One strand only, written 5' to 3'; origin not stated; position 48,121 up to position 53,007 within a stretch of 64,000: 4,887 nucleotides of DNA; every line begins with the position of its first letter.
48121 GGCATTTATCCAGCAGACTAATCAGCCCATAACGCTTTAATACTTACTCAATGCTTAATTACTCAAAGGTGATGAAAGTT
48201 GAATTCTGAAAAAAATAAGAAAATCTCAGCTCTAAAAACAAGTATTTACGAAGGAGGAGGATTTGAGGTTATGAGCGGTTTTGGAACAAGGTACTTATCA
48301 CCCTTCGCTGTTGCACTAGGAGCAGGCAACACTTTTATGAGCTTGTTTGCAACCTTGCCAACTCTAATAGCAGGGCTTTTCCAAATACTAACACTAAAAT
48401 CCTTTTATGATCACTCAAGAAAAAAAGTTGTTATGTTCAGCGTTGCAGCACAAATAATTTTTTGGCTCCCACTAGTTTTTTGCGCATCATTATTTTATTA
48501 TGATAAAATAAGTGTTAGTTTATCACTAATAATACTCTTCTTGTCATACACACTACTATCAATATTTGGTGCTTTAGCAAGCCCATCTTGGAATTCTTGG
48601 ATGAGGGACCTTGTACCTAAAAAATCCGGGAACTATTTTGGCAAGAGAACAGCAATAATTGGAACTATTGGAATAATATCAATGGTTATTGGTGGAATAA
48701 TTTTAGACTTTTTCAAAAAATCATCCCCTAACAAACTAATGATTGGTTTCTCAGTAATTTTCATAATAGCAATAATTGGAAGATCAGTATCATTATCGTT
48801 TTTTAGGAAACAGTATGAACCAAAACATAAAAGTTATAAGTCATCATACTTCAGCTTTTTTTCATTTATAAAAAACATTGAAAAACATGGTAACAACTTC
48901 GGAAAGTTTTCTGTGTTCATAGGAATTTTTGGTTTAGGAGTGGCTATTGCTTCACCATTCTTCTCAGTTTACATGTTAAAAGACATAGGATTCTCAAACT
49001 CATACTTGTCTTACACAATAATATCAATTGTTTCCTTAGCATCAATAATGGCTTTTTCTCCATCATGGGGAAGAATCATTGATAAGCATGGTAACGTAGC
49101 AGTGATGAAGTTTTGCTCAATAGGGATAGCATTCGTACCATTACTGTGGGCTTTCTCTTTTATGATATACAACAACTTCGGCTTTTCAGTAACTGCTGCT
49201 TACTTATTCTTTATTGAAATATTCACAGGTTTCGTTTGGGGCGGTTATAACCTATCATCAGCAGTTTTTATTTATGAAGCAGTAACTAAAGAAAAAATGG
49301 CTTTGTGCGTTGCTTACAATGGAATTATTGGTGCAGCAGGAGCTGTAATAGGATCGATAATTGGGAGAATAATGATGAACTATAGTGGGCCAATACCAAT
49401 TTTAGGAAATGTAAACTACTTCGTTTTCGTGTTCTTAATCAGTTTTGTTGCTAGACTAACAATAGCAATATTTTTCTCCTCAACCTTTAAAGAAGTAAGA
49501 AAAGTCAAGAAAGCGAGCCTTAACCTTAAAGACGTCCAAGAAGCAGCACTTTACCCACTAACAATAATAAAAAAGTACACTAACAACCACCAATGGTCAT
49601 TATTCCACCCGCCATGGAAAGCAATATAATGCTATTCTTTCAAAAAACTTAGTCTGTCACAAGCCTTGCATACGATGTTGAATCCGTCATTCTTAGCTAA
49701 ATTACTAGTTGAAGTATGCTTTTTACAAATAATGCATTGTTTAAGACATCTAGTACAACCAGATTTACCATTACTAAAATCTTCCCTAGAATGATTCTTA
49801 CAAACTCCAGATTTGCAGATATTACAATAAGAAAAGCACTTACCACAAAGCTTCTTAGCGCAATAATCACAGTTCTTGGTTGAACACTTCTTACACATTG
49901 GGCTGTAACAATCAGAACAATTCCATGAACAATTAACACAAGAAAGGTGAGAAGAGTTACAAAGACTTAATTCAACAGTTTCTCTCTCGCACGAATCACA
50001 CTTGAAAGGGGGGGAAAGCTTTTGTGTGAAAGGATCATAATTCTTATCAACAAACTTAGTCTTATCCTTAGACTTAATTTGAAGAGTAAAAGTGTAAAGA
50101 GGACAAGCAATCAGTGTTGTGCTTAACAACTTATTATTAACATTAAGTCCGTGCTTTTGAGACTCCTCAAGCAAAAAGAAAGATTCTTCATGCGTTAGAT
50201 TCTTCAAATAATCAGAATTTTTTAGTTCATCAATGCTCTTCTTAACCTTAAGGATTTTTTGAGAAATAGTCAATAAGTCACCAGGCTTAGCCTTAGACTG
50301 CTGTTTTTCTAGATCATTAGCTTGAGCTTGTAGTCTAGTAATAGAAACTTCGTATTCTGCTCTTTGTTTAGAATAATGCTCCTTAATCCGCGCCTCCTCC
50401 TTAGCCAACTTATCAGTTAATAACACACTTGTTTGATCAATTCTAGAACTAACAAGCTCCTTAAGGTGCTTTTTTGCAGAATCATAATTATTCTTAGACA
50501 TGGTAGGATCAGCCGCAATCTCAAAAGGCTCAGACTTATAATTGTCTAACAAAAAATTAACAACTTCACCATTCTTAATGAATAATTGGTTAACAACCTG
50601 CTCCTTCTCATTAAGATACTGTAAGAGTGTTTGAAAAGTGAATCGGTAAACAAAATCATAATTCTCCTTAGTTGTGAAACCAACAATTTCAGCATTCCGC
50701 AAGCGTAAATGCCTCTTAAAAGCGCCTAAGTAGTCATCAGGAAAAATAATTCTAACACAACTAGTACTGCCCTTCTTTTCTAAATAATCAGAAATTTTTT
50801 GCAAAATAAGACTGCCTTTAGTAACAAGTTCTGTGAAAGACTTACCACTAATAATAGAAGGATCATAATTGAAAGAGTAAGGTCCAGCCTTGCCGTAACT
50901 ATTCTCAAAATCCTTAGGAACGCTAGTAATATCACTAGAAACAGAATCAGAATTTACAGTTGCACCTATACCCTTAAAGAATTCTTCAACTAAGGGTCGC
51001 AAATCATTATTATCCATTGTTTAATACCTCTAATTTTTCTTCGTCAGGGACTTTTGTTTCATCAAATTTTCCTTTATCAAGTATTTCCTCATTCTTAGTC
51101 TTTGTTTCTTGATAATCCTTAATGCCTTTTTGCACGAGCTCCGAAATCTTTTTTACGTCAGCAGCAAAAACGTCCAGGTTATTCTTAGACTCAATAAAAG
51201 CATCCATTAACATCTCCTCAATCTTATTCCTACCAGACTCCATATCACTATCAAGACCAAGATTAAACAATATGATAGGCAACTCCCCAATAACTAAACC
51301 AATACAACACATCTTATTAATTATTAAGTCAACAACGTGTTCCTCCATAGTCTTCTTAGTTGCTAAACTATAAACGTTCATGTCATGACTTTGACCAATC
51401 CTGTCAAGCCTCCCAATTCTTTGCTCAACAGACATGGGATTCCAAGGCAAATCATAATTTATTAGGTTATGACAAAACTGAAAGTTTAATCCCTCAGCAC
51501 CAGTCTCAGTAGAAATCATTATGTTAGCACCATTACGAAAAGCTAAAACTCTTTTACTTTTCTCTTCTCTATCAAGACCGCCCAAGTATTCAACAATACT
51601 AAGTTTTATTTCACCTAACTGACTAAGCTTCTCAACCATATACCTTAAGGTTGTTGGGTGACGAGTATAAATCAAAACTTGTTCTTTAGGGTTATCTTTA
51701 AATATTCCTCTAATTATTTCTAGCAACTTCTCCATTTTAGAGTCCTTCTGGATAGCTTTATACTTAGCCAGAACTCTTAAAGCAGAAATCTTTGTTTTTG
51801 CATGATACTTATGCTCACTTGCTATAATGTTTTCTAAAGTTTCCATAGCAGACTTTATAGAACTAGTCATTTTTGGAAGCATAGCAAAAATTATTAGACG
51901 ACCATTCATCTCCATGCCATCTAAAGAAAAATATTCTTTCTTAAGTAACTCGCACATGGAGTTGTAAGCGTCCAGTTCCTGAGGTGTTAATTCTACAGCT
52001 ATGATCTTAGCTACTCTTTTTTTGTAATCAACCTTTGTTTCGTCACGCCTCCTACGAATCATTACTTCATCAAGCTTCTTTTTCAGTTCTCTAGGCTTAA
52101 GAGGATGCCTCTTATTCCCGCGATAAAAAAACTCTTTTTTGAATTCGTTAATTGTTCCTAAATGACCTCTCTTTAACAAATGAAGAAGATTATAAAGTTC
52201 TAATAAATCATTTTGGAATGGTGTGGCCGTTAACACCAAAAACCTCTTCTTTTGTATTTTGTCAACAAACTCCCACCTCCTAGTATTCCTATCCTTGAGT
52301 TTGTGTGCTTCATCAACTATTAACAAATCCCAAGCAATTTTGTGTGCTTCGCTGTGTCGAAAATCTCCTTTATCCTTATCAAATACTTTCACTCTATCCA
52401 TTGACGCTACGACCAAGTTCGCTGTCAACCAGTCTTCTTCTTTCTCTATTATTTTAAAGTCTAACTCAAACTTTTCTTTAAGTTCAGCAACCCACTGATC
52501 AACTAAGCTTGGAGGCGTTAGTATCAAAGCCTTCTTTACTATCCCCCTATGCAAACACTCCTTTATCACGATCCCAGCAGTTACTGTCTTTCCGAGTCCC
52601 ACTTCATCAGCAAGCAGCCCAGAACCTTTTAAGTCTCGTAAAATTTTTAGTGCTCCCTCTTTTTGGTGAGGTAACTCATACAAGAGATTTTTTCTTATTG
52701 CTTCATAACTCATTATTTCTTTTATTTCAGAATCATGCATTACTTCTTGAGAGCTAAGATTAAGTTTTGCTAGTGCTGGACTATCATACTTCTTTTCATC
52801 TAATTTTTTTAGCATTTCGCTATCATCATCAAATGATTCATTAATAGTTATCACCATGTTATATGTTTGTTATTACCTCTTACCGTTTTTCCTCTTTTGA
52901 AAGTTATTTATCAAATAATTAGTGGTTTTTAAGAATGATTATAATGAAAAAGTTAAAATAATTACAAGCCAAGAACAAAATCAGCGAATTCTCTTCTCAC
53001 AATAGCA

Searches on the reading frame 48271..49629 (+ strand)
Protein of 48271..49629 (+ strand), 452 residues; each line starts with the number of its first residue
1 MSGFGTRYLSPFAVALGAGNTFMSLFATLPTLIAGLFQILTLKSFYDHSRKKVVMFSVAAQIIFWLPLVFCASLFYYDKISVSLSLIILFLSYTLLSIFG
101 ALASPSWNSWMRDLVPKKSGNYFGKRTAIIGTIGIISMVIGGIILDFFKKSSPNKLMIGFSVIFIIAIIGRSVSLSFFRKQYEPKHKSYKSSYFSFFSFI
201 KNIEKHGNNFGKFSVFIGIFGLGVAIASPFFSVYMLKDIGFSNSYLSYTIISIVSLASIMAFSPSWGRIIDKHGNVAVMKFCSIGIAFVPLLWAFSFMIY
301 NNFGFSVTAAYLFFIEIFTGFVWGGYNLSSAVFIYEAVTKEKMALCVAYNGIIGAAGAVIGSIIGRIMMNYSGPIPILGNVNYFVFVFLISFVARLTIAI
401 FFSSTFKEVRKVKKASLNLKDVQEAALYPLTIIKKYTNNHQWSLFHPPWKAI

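Call 61: search_protein_families(library=pfam, proteins=[window:48271-49629:+], max_evalue=0.1)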
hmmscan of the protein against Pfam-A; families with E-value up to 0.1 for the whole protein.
window:48271-49629:+ (452 aa): 2 families
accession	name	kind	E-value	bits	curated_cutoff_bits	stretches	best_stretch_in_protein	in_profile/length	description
PF07690.21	MFS_1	-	2.3e-22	79.8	33.4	2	10-260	16-253/347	Major Facilitator Superfamily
PF22990.1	ABHD16_N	-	0.068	13.6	27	1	202-272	28-95/125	Phosphatidylserine Lipase ABHD16 N-terminal domain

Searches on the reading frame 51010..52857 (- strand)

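Call 61: search_protein_families(library=pfam, proteins=[window:51010-52857:-], max_evalue=0.1)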
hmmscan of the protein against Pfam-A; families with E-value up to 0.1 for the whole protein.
window:51010-52857:- (615 aa): 6 families
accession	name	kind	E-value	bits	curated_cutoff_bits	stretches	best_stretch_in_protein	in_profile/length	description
PF00176.29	SNF2-rel_dom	-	3.1e-35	122.1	24.9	1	74-316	11-265/290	SNF2-related domain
PF00271.37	Helicase_C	-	4.3e-19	69.2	23.5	1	374-488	2-110/110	Helicase conserved C-terminal domain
PF04851.21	ResIII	-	5.8e-14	52.8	22.5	1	63-214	6-163/164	Type III restriction enzyme, res subunit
PF00270.35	DEAD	-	4.2e-11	43.3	26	1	79-216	16-162/167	DEAD/DEAH box helicase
PF13245.12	AAA_19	-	0.0061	17.2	25.1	1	86-188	20-103/134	AAA domain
PF05127.21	NAT10_TcmA_helicase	-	0.077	13.3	22.7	0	87-187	7-101/176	RNA cytidine acetyltransferase NAT10/TcmA, helicase domain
